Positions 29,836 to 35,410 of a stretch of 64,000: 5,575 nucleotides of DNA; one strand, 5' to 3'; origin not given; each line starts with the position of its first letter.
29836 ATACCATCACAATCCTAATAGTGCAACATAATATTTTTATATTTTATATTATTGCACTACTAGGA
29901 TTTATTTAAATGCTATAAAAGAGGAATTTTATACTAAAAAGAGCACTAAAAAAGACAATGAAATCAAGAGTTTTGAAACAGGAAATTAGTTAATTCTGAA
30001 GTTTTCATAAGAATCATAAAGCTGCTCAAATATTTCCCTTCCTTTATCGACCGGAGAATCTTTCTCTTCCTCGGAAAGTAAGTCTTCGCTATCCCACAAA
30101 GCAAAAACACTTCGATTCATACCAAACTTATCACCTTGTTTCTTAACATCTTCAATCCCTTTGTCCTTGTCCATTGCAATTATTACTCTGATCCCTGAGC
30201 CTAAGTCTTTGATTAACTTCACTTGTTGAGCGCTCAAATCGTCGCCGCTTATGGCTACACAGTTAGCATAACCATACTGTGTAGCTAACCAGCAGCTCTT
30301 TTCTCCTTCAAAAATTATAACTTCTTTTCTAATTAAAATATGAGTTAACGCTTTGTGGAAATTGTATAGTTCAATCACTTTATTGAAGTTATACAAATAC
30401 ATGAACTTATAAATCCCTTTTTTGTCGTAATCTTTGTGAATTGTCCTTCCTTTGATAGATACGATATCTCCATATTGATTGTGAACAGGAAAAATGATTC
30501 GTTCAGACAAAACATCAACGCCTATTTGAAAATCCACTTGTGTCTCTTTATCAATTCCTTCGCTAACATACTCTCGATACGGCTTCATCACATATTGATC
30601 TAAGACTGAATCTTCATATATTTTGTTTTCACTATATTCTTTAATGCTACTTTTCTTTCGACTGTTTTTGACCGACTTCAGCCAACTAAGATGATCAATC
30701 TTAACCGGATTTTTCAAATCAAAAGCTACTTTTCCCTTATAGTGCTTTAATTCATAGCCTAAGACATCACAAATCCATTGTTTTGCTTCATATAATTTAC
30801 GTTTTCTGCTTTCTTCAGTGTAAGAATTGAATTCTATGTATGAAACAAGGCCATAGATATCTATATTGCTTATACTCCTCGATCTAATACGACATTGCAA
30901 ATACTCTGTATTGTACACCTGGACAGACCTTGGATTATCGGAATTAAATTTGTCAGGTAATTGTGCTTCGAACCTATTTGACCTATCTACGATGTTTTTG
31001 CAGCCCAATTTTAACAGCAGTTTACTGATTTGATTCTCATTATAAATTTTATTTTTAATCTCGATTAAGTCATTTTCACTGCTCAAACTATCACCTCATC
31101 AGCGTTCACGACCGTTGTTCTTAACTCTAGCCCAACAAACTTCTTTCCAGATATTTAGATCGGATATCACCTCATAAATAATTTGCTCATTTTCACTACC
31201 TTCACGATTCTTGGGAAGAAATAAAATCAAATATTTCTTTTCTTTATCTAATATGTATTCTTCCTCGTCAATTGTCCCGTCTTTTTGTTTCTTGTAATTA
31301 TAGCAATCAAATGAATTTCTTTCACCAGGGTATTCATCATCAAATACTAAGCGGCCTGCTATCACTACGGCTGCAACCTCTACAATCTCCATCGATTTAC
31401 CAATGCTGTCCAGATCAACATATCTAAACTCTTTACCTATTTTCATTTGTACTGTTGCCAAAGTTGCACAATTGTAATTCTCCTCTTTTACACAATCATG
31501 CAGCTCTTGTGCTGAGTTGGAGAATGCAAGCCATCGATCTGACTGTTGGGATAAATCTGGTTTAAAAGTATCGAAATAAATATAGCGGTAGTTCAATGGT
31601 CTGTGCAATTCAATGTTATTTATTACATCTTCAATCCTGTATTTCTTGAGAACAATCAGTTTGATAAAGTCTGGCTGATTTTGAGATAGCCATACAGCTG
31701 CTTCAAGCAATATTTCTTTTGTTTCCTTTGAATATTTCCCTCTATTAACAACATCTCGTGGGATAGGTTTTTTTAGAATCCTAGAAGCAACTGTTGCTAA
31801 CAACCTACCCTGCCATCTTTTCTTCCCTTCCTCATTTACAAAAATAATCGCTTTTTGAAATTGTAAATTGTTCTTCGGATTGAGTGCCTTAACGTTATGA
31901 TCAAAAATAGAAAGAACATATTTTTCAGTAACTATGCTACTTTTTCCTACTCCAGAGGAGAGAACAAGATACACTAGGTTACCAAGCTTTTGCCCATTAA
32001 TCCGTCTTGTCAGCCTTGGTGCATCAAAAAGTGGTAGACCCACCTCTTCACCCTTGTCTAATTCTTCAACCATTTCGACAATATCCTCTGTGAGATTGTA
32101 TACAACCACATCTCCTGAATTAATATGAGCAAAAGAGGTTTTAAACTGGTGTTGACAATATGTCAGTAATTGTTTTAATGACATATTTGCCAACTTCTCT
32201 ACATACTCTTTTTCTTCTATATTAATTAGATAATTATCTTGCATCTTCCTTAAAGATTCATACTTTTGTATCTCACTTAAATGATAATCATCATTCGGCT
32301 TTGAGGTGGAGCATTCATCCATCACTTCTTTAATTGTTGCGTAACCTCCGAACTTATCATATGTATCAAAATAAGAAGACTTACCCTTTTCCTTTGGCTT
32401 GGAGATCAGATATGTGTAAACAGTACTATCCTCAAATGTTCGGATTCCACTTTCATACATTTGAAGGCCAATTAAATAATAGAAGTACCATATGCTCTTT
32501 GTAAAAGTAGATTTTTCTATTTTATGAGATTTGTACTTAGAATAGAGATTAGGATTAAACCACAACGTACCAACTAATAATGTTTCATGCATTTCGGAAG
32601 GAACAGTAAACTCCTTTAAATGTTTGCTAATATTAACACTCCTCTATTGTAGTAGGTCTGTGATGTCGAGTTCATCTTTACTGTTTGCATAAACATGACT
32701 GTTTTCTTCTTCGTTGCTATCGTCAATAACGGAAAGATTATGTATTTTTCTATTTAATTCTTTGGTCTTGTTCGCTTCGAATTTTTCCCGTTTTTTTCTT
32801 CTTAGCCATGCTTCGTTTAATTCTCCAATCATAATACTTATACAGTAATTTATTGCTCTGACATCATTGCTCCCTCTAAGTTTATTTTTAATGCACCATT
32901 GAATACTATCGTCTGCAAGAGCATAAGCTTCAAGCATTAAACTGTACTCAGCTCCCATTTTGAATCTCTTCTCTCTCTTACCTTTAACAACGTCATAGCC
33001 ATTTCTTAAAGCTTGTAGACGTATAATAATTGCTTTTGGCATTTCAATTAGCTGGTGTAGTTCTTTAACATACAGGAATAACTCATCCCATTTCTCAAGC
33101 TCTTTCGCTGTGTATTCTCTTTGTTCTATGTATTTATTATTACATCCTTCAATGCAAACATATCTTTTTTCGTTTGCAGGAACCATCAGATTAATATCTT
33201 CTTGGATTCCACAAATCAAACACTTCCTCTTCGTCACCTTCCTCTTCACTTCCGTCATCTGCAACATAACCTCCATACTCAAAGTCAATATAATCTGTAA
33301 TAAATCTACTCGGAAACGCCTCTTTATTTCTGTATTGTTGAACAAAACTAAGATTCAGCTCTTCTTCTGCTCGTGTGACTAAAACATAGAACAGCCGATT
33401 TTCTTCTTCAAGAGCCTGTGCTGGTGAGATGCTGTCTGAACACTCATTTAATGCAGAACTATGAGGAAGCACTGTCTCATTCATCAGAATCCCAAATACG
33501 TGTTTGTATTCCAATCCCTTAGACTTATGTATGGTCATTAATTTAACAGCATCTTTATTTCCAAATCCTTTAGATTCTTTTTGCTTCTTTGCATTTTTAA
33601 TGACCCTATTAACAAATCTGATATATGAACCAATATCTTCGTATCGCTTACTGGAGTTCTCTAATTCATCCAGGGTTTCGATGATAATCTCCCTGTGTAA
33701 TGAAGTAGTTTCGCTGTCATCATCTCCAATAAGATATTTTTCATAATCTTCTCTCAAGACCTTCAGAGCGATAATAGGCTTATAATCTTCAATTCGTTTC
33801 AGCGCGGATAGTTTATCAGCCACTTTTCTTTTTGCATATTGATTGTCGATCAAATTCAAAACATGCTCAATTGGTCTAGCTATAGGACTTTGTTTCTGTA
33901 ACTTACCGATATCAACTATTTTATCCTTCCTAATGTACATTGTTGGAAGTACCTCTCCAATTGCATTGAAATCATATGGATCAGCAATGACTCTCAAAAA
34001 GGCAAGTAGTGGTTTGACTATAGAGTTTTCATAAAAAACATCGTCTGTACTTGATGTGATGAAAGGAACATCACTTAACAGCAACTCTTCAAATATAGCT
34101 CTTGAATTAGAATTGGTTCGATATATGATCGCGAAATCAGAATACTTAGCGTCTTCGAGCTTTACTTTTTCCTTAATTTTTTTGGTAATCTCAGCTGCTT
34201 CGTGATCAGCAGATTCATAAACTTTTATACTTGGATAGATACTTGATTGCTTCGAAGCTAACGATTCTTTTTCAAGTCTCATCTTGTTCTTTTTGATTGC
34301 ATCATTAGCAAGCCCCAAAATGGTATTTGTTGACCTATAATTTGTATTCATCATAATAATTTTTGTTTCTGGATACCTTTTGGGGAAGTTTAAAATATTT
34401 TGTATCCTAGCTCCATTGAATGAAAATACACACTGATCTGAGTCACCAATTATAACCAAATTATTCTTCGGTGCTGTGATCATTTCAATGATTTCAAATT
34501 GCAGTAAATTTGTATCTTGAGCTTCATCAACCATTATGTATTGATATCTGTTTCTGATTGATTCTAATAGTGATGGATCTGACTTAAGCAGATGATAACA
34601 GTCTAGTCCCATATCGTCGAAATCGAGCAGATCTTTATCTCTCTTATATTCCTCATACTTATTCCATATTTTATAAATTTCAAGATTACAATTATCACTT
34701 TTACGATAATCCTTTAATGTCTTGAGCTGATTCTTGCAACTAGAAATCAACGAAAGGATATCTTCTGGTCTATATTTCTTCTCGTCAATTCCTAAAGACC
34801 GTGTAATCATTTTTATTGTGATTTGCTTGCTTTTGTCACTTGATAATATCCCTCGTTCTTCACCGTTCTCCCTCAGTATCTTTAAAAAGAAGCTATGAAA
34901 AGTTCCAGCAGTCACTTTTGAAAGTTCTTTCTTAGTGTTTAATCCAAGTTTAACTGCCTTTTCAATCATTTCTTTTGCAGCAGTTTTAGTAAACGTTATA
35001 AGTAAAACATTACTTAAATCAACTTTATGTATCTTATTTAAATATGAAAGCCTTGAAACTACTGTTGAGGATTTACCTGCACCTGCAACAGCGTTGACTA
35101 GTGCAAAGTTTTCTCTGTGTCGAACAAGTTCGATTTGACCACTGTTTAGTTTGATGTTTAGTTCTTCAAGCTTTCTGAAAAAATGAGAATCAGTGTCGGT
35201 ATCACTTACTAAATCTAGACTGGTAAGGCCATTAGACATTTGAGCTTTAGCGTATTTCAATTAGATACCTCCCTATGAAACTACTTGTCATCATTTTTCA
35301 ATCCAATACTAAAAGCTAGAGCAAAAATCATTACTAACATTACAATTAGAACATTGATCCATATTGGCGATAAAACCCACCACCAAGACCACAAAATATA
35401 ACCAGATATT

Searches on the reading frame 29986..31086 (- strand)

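Call 28: search_protein_families(library=phrogs, proteins=[window:29986-31086:-], max_evalue=0.00001)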
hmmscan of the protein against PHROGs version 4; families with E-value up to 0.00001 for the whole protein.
window:29986-31086:- (366 aa): 4 families
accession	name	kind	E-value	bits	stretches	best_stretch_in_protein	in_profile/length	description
phrog_47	-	DNA, RNA and nucleotide metabolism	3.6e-31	109.5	1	95-360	97-333/947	DNA primase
phrog_6444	-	DNA, RNA and nucleotide metabolism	1.9e-12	47.8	1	194-309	201-313/577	DNA primase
phrog_239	-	DNA, RNA and nucleotide metabolism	1.2e-11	45.3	1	90-309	52-262/801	DNA primase/helicase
phrog_22657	-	unknown function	9.6e-09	34.4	1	190-319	192-323/1185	-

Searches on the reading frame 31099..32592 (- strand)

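Call 28: search_protein_families(library=phrogs, proteins=[window:31099-32592:-], max_evalue=0.00001)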
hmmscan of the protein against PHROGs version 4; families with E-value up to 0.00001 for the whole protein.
window:31099-32592:- (497 aa): 1 family
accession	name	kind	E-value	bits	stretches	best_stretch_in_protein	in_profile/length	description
phrog_19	-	DNA, RNA and nucleotide metabolism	5.5e-23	82.7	1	3-472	164-567/621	DnaB-like replicative helicase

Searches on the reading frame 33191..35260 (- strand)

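Call 28: search_protein_families(library=phrogs, proteins=[window:33191-35260:-], max_evalue=0.00001)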
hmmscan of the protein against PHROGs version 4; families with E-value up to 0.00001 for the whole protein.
window:33191-35260:- (689 aa): 2 families
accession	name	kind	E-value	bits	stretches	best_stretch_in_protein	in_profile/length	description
phrog_1967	-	DNA, RNA and nucleotide metabolism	1.3e-113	382.1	1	31-655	146-690/776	DNA helicase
phrog_25205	-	unknown function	2.7e-07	30.2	1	38-328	4-272/607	-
